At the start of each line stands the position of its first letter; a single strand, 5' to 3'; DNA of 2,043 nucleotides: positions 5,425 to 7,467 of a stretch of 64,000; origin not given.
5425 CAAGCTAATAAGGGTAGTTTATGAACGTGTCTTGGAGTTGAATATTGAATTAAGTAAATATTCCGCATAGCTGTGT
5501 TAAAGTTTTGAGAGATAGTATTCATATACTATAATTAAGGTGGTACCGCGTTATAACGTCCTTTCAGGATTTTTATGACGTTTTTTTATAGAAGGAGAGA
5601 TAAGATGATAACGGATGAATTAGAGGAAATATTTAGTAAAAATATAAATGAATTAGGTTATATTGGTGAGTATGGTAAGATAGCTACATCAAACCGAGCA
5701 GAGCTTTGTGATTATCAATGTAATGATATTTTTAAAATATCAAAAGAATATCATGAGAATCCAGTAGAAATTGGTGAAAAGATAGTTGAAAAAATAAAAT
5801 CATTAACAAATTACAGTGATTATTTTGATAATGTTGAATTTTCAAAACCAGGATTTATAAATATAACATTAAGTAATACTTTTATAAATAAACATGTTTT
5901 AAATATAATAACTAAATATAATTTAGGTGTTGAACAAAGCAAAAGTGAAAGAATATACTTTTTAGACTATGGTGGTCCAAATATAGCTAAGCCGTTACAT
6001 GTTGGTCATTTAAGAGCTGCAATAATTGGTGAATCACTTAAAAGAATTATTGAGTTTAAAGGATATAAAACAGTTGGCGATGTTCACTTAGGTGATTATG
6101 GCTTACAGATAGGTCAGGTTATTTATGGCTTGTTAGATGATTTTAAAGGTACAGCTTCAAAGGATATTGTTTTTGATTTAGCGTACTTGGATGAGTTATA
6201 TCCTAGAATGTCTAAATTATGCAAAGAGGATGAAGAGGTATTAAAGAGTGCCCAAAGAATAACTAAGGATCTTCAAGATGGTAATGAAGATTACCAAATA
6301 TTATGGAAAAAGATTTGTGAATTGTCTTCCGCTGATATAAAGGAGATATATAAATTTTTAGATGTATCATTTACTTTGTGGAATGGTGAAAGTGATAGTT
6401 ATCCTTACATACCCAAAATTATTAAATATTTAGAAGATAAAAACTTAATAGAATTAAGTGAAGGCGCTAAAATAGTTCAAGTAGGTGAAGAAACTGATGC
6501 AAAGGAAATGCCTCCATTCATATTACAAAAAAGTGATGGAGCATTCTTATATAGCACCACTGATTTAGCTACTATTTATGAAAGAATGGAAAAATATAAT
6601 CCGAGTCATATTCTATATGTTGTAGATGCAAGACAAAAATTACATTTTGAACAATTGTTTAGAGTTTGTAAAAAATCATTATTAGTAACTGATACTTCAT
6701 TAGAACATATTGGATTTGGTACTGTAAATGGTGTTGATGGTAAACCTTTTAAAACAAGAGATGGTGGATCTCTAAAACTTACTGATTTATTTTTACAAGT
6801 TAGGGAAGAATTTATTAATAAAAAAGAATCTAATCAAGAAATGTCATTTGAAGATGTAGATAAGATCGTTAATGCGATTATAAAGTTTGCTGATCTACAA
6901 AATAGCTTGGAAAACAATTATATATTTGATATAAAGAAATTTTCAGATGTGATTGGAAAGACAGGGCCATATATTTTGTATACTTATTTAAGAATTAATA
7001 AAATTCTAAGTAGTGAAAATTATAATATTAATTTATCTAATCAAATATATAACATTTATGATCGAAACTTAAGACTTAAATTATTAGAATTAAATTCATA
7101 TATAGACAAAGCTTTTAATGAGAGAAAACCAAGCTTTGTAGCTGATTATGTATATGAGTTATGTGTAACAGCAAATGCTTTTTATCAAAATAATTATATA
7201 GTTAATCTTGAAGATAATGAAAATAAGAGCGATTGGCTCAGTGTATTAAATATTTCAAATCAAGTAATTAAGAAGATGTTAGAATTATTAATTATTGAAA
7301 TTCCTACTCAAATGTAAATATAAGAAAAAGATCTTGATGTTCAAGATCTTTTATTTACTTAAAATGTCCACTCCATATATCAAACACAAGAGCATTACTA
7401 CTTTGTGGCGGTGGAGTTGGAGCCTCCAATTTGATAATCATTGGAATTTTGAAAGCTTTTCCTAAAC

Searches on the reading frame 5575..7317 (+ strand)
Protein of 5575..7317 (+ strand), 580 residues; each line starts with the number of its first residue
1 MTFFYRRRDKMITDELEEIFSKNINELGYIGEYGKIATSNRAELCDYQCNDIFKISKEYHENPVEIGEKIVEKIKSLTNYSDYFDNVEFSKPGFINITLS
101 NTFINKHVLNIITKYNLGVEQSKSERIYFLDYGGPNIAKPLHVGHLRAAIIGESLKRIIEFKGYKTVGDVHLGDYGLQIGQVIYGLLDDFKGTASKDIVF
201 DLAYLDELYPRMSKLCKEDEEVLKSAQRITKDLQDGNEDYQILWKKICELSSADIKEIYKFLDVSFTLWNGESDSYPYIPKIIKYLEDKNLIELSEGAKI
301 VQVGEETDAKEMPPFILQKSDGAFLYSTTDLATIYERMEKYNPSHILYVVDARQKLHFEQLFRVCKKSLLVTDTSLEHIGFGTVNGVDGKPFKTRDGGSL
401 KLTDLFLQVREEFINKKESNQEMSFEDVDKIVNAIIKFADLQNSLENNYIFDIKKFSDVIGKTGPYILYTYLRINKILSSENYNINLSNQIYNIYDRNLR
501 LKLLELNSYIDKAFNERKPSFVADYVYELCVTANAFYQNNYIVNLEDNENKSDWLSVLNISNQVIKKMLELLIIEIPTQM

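Call 6: search_protein_families(library=pfam, proteins=[window:5575-7317:+], max_evalue=0.01)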
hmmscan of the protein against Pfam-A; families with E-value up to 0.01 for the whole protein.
window:5575-7317:+ (580 aa): 4 families
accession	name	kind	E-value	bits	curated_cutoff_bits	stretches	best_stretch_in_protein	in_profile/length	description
PF00750.26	tRNA-synt_1d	-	1.3e-78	264.8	23.3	1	108-452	2-348/349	tRNA synthetases class I (R), catalytic domain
PF05746.21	DALR_1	-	7.9e-16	58.6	22.3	1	467-580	1-117/117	DALR anticodon binding domain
PF03485.21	Arg_tRNA_synt_N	-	8.4e-16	58.8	21.5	1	15-99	2-85/85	Arginyl tRNA synthetase N terminal domain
PF00133.28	tRNA-synt_1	-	0.0027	17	22.7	1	115-183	12-80/414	tRNA synthetases class I (I, L, M and V)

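Call 7: search_protein_families(library=padloc, proteins=[window:5575-7317:+], max_evalue=0.01)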
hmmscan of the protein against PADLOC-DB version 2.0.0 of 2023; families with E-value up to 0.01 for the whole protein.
window:5575-7317:+ (580 aa): 0 families

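Call 8: search_protein_families(library=ncbifam, proteins=[window:5575-7317:+], max_evalue=0.01)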
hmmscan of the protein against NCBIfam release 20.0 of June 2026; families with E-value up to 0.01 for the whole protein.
window:5575-7317:+ (580 aa): 4 families
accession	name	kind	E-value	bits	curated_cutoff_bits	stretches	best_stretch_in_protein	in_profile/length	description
TIGR00456.1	argS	equivalog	5e-107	358.6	261.65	1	12-580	5-569/569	arginine--tRNA ligase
NF002446.0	PRK01611.3-3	equivalog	3.8e-49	167.5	399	2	207-580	245-636/636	arginine--tRNA ligase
NF002447.0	PRK01611.3-4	equivalog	9.2e-40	136.6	460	2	11-337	4-321/613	arginine--tRNA ligase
NF045898.1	ArgS_rel_codon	equivalog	0.00013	21.6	340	1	42-166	39-150/327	ArgS-related anticodon-binding protein NrtL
